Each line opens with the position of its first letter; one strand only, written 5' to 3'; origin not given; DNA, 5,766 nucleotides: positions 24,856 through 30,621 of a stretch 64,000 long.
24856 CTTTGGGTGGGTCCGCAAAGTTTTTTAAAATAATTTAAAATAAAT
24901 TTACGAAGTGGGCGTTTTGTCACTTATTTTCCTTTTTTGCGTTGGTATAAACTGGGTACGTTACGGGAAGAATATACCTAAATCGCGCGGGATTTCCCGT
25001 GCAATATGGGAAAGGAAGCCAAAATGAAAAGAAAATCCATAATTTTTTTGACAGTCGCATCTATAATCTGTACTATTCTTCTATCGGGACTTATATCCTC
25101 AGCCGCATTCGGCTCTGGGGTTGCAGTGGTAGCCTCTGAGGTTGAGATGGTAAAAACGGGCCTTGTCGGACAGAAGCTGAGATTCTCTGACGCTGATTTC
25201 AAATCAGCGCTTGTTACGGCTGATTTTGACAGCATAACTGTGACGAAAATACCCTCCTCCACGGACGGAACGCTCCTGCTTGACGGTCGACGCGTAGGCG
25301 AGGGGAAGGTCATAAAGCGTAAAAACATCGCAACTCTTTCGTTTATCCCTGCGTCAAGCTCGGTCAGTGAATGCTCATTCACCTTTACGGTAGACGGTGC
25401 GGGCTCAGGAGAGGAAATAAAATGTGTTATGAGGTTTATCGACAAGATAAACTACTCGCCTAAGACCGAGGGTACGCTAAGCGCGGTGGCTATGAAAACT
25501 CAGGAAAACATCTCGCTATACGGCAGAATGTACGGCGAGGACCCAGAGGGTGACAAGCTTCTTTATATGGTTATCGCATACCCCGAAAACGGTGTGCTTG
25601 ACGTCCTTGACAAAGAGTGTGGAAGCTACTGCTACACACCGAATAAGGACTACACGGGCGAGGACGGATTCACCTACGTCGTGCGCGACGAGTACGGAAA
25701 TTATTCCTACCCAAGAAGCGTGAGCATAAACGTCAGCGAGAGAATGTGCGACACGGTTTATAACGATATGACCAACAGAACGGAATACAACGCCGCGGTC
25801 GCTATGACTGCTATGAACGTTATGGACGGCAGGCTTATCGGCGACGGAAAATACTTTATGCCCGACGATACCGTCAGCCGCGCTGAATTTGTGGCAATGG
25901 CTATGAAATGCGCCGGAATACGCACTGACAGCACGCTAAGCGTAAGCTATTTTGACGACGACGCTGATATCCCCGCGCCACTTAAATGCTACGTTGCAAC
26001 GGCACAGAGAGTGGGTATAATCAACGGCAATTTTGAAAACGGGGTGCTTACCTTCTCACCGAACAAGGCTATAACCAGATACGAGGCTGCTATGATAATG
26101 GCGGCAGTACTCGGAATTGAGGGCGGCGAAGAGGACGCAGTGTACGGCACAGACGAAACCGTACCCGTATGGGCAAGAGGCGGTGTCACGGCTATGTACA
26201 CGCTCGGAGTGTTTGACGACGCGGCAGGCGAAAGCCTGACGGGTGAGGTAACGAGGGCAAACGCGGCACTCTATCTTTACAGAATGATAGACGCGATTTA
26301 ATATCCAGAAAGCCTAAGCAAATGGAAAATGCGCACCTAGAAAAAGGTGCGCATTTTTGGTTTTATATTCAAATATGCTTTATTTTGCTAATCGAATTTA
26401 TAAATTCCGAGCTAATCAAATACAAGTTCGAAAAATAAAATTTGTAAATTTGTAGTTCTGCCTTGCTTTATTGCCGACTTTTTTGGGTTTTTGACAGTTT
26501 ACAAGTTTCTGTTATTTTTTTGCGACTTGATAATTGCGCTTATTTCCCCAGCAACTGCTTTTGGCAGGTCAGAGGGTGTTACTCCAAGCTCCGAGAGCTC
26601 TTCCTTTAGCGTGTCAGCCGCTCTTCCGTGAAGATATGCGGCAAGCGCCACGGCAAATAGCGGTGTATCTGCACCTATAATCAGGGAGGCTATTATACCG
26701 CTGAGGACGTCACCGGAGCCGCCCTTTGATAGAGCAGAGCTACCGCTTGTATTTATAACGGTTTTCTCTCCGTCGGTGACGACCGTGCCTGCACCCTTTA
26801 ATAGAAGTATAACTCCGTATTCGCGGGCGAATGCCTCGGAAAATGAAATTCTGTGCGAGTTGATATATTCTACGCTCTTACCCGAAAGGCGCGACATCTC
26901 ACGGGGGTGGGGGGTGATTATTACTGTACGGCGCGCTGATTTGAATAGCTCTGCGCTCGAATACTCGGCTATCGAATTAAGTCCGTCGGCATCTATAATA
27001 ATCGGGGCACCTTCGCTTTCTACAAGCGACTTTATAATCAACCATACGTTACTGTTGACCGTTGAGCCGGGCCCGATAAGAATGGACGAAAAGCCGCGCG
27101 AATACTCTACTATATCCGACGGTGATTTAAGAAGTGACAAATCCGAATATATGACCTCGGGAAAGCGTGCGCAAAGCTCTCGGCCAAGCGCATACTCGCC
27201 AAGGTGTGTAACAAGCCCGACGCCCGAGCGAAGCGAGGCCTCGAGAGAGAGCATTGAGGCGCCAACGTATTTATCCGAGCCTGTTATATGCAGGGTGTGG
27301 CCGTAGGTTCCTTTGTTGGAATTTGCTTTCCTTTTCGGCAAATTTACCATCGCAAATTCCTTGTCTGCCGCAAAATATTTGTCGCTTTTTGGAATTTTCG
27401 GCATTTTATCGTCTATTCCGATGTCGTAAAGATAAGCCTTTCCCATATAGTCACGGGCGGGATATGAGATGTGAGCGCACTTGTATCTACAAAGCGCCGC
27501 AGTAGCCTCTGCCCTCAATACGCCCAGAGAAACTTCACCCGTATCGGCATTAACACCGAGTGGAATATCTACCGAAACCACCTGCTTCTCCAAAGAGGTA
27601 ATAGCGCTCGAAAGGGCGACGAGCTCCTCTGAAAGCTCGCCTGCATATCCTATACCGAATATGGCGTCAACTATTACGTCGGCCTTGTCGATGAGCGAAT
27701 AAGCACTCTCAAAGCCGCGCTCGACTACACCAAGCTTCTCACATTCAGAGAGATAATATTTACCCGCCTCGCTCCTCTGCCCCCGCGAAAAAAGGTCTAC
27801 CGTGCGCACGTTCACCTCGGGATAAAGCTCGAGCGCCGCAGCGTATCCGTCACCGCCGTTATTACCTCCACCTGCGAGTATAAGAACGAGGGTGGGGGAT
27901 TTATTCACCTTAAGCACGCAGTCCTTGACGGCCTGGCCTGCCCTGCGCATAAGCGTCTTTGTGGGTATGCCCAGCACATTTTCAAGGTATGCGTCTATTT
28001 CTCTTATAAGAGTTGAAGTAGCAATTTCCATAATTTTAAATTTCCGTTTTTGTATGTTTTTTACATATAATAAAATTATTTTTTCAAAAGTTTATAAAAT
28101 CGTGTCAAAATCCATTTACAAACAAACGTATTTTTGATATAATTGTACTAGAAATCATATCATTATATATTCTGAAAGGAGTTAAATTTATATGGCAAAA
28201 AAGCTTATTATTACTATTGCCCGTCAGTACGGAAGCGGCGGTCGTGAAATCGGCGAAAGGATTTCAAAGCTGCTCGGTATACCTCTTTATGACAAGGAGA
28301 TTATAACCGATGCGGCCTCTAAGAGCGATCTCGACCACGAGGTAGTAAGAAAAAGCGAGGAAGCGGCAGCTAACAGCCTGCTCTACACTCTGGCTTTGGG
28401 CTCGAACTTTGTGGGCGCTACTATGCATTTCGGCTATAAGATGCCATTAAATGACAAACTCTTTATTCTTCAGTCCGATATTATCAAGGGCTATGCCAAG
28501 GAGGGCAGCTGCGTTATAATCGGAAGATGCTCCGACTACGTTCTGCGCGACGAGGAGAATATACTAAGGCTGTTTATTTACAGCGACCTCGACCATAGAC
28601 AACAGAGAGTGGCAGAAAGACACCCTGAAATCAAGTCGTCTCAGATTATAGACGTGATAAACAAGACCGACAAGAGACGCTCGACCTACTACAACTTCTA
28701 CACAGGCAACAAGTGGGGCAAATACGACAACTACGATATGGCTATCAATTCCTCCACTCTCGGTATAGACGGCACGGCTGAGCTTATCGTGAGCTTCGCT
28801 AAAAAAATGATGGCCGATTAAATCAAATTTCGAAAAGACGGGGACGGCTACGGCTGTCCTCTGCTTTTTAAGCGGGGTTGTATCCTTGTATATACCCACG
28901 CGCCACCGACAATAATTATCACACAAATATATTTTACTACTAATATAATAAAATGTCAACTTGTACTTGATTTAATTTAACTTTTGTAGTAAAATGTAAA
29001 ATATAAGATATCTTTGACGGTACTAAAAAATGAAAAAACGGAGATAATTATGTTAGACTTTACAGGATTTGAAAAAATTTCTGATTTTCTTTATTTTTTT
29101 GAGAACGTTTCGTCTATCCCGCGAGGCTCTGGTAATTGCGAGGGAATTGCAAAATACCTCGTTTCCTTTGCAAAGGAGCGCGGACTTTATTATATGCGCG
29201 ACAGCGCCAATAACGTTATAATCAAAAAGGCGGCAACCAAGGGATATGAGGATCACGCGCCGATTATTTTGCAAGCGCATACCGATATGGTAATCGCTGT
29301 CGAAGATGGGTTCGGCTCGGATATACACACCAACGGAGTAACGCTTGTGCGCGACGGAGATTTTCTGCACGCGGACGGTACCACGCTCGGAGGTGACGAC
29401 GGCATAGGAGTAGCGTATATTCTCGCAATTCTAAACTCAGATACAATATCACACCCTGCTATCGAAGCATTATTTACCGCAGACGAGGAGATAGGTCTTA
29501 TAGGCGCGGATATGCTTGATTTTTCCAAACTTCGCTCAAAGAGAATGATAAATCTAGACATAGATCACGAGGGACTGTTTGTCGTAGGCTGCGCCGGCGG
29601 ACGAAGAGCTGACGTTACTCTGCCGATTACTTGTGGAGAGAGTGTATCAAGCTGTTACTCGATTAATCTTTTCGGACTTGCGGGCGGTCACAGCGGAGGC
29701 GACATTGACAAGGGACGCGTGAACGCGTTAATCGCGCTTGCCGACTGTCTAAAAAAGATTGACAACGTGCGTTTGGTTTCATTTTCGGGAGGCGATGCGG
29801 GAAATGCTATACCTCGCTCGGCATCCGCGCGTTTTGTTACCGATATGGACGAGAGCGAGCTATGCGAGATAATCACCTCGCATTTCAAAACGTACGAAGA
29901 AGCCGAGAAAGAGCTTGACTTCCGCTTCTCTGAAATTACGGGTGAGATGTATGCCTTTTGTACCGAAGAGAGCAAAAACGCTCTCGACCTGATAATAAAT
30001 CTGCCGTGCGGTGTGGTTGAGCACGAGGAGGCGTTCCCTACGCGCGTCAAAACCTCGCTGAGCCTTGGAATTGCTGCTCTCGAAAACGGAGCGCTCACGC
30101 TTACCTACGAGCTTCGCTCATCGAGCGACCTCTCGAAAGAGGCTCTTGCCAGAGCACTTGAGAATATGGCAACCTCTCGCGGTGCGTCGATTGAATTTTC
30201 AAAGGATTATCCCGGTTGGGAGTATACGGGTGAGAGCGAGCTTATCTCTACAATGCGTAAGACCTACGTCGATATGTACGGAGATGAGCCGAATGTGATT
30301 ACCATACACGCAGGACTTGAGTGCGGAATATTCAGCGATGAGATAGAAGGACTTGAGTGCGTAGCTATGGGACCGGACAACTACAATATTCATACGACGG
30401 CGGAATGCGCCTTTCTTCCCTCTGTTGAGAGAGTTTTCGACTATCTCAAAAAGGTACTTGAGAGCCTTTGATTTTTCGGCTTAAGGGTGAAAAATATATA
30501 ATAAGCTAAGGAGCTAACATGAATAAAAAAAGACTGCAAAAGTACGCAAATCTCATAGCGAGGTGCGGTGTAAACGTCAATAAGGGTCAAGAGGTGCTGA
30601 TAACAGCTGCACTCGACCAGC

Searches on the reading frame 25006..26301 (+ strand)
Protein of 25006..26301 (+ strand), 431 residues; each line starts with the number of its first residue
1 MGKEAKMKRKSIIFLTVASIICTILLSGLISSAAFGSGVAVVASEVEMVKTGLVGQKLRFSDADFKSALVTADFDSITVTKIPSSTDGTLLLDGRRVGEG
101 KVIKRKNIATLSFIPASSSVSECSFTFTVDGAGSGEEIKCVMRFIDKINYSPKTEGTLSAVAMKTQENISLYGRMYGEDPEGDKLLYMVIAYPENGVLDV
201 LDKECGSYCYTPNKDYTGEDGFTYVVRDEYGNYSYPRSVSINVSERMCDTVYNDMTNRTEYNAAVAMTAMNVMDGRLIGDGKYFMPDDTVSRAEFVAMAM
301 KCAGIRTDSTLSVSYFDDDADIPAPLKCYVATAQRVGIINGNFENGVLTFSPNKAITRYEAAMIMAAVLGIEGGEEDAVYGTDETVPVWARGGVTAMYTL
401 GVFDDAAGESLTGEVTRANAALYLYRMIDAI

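Call 13: search_protein_families(library=pfam, proteins=[window:25006-26301:+], max_evalue=0.001)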
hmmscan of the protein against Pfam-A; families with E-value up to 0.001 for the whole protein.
window:25006-26301:+ (431 aa): 3 families
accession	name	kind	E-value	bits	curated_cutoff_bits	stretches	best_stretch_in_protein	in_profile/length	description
PF17963.7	Big_9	-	1.1e-12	49.1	23.6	1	165-233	13-81/89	Bacterial Ig domain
PF17892.7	Cadherin_5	-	2.1e-09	37.6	26.5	1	178-243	34-97/98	Cadherin-like domain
PF00395.25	SLH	-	5.2e-06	26.8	20.8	0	329-362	14-44/44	S-layer homology domain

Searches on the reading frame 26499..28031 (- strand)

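Call 13: search_protein_families(library=pfam, proteins=[window:26499-28031:-], max_evalue=0.001)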
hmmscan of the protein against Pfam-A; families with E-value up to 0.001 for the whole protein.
window:26499-28031:- (510 aa): 3 families
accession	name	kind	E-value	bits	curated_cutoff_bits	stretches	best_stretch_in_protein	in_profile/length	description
PF01256.23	Carb_kinase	-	2e-47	162.1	27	1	249-491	4-238/242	NAD(P)H-hydrate dehydratase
PF03853.21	YjeF_N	-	5e-32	111.6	24.9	1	25-181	2-164/169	YjeF-related protein N-terminus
PF02110.20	HK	-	2.2e-06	27.7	27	1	394-479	140-226/247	Hydroxyethylthiazole kinase family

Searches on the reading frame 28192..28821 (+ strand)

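Call 13: search_protein_families(library=pfam, proteins=[window:28192-28821:+], max_evalue=0.001)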
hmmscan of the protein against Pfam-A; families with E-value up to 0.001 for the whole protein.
window:28192-28821:+ (209 aa): 1 family
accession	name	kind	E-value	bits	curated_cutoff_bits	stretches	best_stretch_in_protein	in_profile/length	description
PF13189.12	Cytidylate_kin2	-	3.7e-52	177.5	28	1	6-188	1-175/176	Cytidylate kinase-like family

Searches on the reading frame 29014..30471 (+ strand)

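Call 13: search_protein_families(library=pfam, proteins=[window:29014-30471:+], max_evalue=0.001)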
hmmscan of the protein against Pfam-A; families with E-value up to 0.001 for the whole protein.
window:29014-30471:+ (485 aa): 2 families
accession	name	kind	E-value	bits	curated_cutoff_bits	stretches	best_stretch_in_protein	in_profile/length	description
PF01546.33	Peptidase_M20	-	3.7e-11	43.8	24.6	1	85-483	1-205/206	Peptidase family M20/M25/M40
PF07687.19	M20_dimer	-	0.00015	22.1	21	1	219-274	3-78/107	Peptidase dimerisation domain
